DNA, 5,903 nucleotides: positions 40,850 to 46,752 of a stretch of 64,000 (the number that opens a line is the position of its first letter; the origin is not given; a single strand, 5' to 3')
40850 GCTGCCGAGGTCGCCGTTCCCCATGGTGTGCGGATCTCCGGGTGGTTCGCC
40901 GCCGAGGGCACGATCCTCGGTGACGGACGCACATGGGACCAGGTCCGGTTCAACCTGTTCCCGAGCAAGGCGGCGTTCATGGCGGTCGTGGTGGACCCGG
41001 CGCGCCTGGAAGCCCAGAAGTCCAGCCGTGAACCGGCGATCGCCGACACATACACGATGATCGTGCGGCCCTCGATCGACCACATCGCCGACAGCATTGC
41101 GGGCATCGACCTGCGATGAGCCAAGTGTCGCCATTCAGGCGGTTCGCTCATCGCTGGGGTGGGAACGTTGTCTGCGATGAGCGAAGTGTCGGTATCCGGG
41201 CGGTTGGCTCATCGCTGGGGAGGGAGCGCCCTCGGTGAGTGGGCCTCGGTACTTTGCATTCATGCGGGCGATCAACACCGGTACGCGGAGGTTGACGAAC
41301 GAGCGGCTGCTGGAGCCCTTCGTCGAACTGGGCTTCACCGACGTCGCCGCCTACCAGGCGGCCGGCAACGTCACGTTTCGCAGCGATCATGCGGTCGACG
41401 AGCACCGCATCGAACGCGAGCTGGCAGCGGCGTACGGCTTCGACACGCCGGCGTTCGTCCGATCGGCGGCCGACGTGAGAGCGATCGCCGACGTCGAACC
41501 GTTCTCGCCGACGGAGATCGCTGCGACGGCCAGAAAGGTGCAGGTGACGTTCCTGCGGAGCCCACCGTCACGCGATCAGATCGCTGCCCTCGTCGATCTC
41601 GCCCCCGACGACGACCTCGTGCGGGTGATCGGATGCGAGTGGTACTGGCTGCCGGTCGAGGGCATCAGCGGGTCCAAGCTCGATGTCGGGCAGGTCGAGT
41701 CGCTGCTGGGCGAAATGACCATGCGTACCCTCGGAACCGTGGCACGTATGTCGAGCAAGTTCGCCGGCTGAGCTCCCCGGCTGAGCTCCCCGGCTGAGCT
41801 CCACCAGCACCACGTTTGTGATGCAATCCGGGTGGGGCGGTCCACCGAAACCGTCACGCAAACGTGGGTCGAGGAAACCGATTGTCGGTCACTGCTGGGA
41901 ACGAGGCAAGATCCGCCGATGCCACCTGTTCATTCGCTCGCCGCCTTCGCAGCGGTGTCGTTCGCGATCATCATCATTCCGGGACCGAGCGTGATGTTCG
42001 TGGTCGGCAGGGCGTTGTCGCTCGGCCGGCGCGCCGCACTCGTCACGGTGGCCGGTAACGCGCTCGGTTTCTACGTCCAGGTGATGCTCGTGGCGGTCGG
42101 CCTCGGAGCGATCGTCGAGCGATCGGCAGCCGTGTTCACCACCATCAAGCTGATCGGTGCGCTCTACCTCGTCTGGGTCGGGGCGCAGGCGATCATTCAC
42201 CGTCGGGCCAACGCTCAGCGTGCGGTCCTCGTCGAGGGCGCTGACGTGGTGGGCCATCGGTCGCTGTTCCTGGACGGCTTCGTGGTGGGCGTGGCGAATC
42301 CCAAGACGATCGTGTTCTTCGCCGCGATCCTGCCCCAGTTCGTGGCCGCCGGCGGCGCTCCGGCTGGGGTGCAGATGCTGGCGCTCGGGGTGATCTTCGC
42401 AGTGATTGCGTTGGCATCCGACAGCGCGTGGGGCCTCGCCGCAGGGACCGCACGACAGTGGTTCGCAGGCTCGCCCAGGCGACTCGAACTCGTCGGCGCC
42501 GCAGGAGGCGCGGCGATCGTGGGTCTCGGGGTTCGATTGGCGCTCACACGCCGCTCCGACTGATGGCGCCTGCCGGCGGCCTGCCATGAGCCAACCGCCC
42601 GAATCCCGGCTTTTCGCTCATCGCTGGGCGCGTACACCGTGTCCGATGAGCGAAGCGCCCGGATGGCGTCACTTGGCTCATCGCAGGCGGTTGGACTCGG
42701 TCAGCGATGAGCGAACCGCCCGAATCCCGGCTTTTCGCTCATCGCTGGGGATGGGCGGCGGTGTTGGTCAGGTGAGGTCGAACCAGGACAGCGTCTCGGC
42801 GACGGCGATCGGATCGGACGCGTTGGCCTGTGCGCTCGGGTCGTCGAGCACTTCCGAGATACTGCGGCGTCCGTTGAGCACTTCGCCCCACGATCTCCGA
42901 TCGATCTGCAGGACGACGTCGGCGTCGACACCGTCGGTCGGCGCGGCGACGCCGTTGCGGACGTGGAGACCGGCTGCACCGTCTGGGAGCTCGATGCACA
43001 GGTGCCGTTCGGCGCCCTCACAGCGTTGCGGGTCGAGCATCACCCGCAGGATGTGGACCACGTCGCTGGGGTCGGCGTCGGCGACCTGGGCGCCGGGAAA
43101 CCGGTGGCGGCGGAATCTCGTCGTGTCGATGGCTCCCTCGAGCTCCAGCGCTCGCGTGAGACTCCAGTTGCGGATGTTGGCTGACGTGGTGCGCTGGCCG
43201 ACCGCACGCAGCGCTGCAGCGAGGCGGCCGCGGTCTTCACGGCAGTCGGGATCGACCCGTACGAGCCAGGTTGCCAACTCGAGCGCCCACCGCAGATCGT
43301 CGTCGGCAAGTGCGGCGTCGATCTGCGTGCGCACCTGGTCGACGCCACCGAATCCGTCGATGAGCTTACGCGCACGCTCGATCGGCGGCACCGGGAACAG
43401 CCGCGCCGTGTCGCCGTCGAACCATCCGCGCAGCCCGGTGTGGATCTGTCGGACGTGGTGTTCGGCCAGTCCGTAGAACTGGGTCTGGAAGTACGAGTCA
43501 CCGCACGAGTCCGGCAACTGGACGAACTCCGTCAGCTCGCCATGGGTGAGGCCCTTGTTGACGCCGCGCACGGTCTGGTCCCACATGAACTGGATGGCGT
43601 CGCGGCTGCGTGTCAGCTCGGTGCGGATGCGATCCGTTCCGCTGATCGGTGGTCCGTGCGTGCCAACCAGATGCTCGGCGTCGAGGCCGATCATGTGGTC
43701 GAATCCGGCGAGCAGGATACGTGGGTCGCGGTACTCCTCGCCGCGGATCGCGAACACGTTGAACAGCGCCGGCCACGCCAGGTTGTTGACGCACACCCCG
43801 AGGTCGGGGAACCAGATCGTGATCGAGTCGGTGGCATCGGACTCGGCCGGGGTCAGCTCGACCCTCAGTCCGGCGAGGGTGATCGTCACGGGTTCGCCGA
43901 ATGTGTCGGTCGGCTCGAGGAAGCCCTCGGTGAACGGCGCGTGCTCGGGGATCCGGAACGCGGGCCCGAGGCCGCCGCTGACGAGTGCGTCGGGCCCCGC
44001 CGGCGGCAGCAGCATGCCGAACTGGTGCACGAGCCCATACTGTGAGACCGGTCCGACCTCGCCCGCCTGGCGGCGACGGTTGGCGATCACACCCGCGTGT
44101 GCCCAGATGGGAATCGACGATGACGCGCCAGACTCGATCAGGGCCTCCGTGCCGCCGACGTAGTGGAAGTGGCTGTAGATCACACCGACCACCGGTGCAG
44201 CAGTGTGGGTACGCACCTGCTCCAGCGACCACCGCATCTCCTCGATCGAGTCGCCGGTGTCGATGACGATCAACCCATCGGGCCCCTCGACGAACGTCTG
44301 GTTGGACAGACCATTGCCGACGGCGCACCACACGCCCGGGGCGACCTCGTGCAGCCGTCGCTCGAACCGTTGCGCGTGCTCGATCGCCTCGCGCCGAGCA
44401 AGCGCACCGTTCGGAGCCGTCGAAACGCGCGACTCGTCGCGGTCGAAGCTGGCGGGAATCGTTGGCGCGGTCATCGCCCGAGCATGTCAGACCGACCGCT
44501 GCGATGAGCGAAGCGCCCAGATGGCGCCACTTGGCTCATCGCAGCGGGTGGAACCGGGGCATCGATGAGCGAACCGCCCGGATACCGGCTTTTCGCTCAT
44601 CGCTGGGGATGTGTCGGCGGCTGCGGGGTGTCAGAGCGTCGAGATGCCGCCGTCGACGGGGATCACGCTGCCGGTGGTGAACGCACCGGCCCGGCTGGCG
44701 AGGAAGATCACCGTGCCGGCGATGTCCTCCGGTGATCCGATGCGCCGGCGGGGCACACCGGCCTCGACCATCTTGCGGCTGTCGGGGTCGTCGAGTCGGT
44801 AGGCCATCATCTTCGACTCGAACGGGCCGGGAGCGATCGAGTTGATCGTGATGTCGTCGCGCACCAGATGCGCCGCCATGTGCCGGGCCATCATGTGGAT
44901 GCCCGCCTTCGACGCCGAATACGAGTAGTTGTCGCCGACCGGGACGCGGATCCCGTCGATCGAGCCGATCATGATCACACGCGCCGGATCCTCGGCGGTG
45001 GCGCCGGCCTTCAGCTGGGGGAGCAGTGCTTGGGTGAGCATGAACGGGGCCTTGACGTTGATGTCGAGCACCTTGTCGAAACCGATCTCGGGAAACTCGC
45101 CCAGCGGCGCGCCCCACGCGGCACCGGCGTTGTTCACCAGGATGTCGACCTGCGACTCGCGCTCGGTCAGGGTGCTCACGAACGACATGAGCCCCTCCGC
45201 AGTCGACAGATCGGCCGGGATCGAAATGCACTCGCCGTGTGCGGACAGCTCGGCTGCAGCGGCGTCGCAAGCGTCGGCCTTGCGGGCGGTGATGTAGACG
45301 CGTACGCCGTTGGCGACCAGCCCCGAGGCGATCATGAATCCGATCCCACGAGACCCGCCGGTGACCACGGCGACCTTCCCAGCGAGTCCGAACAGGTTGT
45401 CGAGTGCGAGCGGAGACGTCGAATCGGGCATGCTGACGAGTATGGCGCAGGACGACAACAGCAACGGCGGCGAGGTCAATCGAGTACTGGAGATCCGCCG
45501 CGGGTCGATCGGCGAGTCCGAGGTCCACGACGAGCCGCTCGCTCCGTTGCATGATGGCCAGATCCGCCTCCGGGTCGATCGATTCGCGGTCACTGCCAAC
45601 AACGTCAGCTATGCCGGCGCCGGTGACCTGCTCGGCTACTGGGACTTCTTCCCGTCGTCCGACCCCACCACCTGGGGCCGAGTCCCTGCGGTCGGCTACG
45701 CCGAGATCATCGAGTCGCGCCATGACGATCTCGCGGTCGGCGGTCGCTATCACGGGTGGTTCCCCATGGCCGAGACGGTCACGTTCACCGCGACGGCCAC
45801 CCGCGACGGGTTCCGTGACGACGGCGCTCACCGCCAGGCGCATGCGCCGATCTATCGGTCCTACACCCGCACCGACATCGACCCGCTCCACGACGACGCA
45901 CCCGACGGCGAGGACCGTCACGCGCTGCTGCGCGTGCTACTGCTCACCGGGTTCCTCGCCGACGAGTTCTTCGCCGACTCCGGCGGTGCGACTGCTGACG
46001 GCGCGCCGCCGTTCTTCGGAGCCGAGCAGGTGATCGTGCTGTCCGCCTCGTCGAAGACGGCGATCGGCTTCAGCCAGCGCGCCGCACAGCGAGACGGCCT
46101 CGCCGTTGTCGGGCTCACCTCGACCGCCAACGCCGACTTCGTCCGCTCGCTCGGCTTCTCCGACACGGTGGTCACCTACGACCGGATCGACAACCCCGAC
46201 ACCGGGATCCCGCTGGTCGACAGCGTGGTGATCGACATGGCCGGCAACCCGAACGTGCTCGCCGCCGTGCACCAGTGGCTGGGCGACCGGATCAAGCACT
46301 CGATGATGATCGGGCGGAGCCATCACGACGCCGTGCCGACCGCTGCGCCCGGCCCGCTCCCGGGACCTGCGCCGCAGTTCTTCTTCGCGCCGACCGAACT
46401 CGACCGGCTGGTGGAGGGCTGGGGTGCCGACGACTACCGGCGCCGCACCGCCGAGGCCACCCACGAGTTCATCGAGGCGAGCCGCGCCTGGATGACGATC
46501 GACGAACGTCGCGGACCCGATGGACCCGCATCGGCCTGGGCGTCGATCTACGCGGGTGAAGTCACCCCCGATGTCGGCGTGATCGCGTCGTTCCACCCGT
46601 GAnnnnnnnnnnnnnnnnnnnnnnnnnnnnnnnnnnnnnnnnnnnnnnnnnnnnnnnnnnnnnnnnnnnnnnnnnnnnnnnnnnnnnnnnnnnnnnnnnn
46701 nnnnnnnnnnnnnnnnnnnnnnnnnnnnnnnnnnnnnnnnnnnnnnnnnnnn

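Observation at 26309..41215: Repeat cores occur in both orientations while the flanks keep one polarity (flip/flop isomers or an oriented target site)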

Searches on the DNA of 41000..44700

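Call 60: search_rna_families(source=window, start=41000, end=44700, threshold=evalue, max_evalue=1)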
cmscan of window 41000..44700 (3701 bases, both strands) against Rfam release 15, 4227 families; matches with E-value up to 1: 1.
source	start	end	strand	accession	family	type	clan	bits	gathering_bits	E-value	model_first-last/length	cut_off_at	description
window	44489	44554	+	RF03686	mir-9424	Gene; miRNA;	-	22.5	90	0.23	1-68/68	no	mir-9424 microRNA precursor family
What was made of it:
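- On Known structured RNA (Rfam): The permissive search gave only a chance miRNA hit, E = 0.23 (call 60).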

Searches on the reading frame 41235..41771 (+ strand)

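Call 49: search_protein_families(library=pfam, proteins=[window:41235-41771:+], max_evalue=0.001)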
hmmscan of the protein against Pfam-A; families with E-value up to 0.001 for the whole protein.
window:41235-41771:+ (178 aa): 1 family
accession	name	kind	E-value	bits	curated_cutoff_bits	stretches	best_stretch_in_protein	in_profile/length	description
PF08002.16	DUF1697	-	3.2e-23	83.1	24.4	1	5-137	3-137/137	Protein of unknown function (DUF1697)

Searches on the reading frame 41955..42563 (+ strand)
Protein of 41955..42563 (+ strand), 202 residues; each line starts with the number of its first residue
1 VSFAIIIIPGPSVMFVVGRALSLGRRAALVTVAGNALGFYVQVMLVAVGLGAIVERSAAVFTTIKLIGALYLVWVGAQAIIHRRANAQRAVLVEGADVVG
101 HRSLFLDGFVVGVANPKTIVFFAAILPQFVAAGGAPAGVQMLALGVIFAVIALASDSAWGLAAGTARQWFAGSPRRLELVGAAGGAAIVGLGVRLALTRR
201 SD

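Call 74: search_protein_families(library=pfam, proteins=[window:41955-42563:+], max_evalue=0.00001)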
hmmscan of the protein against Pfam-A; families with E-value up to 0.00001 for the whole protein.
window:41955-42563:+ (202 aa): 1 family
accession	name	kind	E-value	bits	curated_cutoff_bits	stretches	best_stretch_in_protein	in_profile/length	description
PF01810.24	LysE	-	6.6e-27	94.7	25.6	1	5-197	3-191/193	LysE type translocator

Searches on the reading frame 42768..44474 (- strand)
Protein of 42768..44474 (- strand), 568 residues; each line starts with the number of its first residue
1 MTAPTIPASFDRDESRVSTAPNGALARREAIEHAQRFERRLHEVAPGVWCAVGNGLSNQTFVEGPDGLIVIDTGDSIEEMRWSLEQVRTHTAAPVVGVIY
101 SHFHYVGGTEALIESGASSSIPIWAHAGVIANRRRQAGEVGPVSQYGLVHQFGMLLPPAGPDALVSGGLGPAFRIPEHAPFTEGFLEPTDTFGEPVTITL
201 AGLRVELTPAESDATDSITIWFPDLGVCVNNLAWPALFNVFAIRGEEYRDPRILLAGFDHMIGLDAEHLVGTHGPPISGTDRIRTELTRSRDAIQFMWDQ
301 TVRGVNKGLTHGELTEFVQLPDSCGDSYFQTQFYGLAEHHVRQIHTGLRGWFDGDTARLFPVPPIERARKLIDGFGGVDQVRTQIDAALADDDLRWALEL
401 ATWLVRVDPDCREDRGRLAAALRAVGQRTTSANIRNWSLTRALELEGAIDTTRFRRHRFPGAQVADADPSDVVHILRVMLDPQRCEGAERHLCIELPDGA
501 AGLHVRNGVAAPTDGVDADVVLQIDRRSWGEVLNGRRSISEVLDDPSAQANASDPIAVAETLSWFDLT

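Call 35: find_homologous_proteins(query=window:42768-44474:-, max_evalue=1e-50)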
Query window:42768-44474:- (568 aa): 1653 proteins with E <= 1e-50 among 8000 candidates; the best 120 are listed.
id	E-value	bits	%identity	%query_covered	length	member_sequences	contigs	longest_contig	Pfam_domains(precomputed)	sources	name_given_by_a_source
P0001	0.0e+0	1307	100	100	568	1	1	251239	PF14863.13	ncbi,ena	-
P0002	0.0e+0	1169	88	100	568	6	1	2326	PF14863.13,PF00753.34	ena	-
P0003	0.0e+0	1083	82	100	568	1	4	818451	PF14863.13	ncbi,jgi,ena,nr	ncbi:MAG TPA: alkyl sulfatase dimerization domain-containing protein [Ilumatobacteraceae bacterium]|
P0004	0.0e+0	1080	82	99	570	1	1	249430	PF14863.13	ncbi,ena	-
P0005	0.0e+0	1048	79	100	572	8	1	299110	PF14863.13,PF14864.12,PF00753.34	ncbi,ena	-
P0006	2.6e-297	1005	77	100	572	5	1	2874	PF14863.13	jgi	jgi:alkyl sulfatase BDS1-like metallo-beta-lactamase superfamily hydrolase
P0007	4.0e-297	1004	77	100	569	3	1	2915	PF14863.13,PF00753.34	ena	-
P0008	2.7e-295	998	76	99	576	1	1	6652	PF14863.13,PF14864.12,PF00753.34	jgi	jgi:alkyl sulfatase BDS1-like metallo-beta-lactamase superfamily hydrolase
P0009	9.4e-295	997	76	100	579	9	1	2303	PF14863.13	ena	-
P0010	2.6e-293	992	77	99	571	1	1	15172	PF14863.13,PF00753.34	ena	-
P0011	8.2e-291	984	75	100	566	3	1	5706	PF14863.13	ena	-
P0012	1.5e-289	979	75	99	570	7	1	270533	PF14863.13,PF00753.34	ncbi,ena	-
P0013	3.7e-287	971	78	95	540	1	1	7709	PF14863.13,PF00753.34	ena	-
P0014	6.4e-287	971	78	95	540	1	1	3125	PF14863.13,PF00753.34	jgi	-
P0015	3.6e-286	968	73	100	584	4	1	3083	PF14863.13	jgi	jgi:alkyl sulfatase BDS1-like metallo-beta-lactamase superfamily hydrolase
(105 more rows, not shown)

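Call 36: find_encoding_contigs(protein=P0003, flank=4000, max_places=6)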
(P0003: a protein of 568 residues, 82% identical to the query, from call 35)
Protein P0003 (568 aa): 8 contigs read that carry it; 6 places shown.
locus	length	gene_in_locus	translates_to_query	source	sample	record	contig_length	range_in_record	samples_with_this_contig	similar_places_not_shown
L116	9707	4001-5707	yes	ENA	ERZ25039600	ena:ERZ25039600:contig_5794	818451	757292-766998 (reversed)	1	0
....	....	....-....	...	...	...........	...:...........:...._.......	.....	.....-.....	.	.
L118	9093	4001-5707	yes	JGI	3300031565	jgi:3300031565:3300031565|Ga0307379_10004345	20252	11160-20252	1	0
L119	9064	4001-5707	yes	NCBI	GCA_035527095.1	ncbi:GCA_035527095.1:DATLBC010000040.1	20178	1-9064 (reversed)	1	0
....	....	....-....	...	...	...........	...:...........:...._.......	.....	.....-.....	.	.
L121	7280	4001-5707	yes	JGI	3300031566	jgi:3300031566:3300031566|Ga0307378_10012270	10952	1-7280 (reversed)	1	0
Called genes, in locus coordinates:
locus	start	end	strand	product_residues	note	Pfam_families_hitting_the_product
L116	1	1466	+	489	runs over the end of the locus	PF20990:DUF2207_C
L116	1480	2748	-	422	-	PF17785:PUA_3, PF10672:Methyltrans_SAM, PF01728:FtsJ (weak), PF03602:Cons_hypoth95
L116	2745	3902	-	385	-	PF11017:DUF2855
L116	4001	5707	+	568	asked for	PF14863:Alkyl_sulf_dimr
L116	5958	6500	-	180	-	PF08002:DUF1697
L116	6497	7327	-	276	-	-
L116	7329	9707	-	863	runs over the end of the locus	PF00884:Sulfatase, PF16347:SGSH_C (faint), PF01965:DJ-1_PfpI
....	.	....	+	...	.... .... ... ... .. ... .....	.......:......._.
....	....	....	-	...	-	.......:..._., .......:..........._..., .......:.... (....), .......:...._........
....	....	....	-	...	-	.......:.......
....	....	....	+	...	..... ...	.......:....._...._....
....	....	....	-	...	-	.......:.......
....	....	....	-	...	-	-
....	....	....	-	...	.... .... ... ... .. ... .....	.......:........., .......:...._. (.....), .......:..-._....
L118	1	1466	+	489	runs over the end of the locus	PF20990:DUF2207_C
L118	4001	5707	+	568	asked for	PF14863:Alkyl_sulf_dimr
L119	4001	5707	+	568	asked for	PF14863:Alkyl_sulf_dimr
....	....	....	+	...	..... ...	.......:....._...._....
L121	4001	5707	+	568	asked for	PF14863:Alkyl_sulf_dimr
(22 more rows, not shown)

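Call 37: find_encoding_contigs(protein=P0002, flank=4000, max_places=6)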
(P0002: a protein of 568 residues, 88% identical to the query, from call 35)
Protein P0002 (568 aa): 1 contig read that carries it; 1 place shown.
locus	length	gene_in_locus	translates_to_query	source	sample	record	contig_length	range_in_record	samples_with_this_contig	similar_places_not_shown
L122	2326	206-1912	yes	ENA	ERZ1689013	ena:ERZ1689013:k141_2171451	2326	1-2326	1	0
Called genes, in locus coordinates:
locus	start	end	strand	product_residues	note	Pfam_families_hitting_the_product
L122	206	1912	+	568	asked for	PF00753:Lactamase_B (weak), PF14863:Alkyl_sulf_dimr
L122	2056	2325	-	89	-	?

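Call 52: find_encoding_contigs(protein=P0004, flank=4500, max_places=2)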
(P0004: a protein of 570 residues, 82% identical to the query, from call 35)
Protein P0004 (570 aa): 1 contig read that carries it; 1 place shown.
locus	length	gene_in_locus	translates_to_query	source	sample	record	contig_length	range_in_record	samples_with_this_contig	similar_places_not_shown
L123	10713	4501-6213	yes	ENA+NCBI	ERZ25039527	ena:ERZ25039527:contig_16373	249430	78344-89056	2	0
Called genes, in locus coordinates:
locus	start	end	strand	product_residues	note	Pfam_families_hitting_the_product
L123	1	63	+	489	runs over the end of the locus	PF20990:DUF2207_C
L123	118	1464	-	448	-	PF17785:PUA_3, PF10672:Methyltrans_SAM, PF01728:FtsJ (weak), PF03602:Cons_hypoth95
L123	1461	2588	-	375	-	PF11017:DUF2855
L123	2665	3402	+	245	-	PF00106:adh_short, PF08659:KR (weak), PF13561:adh_short_C2, PF23441:SDR (weak)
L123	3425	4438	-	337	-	PF00106:adh_short, PF13561:adh_short_C2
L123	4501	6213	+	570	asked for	PF14863:Alkyl_sulf_dimr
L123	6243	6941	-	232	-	PF01810:LysE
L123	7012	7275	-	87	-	-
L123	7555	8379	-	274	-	-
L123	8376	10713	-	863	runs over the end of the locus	PF00884:Sulfatase, PF16347:SGSH_C (faint), PF01965:DJ-1_PfpI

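Call 53: find_encoding_contigs(protein=P0005, flank=4500, max_places=2)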
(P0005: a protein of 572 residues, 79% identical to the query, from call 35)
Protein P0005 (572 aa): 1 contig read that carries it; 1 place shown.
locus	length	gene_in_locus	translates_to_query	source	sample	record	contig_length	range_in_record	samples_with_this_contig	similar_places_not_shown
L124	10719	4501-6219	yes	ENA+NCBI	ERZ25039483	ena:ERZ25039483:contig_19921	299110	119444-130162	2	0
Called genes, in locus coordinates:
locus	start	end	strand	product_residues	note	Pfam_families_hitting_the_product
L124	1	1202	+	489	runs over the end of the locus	PF20990:DUF2207_C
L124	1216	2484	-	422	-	PF17785:PUA_3, PF10672:Methyltrans_SAM, PF01728:FtsJ (weak), PF03602:Cons_hypoth95, PF09445:Methyltransf_15 (weak)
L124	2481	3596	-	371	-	PF11017:DUF2855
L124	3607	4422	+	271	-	PF00106:adh_short, PF08659:KR, PF23441:SDR (weak), PF13561:adh_short_C2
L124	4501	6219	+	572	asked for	PF00753:Lactamase_B (weak), PF14863:Alkyl_sulf_dimr, PF14864:Alkyl_sulf_C (faint)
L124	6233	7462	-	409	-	-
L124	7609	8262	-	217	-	PF01810:LysE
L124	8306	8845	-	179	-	PF08002:DUF1697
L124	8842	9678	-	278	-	-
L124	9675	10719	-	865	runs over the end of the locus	PF00884:Sulfatase, PF16347:SGSH_C (faint), PF01965:DJ-1_PfpI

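Call 54: find_encoding_contigs(protein=P0012, flank=4500, max_places=2)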
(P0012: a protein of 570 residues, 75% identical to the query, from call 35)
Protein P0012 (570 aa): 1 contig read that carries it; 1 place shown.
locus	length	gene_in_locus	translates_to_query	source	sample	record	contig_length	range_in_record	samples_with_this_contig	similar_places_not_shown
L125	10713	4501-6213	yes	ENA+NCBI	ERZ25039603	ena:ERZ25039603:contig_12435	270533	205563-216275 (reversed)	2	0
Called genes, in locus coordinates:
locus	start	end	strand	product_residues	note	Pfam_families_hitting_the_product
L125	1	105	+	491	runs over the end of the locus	PF20990:DUF2207_C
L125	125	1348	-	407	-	PF17785:PUA_3, PF10672:Methyltrans_SAM, PF01728:FtsJ (faint), PF03602:Cons_hypoth95, PF09445:Methyltransf_15 (faint)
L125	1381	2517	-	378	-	PF11017:DUF2855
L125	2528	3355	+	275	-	PF00106:adh_short, PF08659:KR, PF13561:adh_short_C2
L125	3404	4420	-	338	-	PF00106:adh_short, PF13561:adh_short_C2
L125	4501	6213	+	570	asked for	PF00753:Lactamase_B (weak), PF14863:Alkyl_sulf_dimr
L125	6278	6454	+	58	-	-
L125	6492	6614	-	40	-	-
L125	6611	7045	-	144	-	-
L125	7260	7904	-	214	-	PF01810:LysE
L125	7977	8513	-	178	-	PF08002:DUF1697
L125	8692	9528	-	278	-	-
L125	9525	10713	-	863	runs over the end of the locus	PF00884:Sulfatase, PF16347:SGSH_C (faint), PF01965:DJ-1_PfpI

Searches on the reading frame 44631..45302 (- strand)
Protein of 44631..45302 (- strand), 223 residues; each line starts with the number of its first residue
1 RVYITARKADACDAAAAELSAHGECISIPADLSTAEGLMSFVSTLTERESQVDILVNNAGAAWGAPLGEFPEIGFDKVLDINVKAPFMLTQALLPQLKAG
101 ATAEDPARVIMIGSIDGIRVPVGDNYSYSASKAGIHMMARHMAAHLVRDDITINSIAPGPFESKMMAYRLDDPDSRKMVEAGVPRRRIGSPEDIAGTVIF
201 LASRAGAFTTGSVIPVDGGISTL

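Call 76: search_protein_families(library=pfam, proteins=[window:44631-45302:-], max_evalue=0.00001)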
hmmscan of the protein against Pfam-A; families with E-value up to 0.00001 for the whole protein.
window:44631-45302:- (223 aa): 2 families
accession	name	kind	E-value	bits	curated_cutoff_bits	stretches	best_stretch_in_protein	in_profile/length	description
PF13561.12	adh_short_C2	-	2.2e-43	149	27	1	2-220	23-235/236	Enoyl-(Acyl carrier protein) reductase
PF00106.31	adh_short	-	1.1e-34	120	26.6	1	1-170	26-191/195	short chain dehydrogenase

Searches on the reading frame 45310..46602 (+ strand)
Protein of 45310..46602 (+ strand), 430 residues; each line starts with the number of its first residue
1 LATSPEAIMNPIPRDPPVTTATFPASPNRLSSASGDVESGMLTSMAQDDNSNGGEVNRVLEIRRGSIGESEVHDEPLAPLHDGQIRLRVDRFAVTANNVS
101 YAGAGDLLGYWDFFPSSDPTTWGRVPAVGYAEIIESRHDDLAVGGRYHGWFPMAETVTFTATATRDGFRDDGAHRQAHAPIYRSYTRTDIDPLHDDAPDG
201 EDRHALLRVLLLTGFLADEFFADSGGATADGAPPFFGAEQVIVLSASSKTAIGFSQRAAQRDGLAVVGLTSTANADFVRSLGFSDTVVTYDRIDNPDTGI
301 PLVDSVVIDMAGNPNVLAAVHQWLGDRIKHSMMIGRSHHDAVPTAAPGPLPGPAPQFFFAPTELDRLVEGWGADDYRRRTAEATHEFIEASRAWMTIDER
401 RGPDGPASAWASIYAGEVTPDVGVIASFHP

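Call 74: search_protein_families(library=pfam, proteins=[window:45310-46602:+], max_evalue=0.00001)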
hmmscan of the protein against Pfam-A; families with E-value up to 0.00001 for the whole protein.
window:45310-46602:+ (430 aa): 1 family
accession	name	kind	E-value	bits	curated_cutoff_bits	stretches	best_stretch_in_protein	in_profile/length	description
PF11017.14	DUF2855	-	2.3e-81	274.7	30.9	1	92-418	1-334/335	Protein of unknown function (DUF2855)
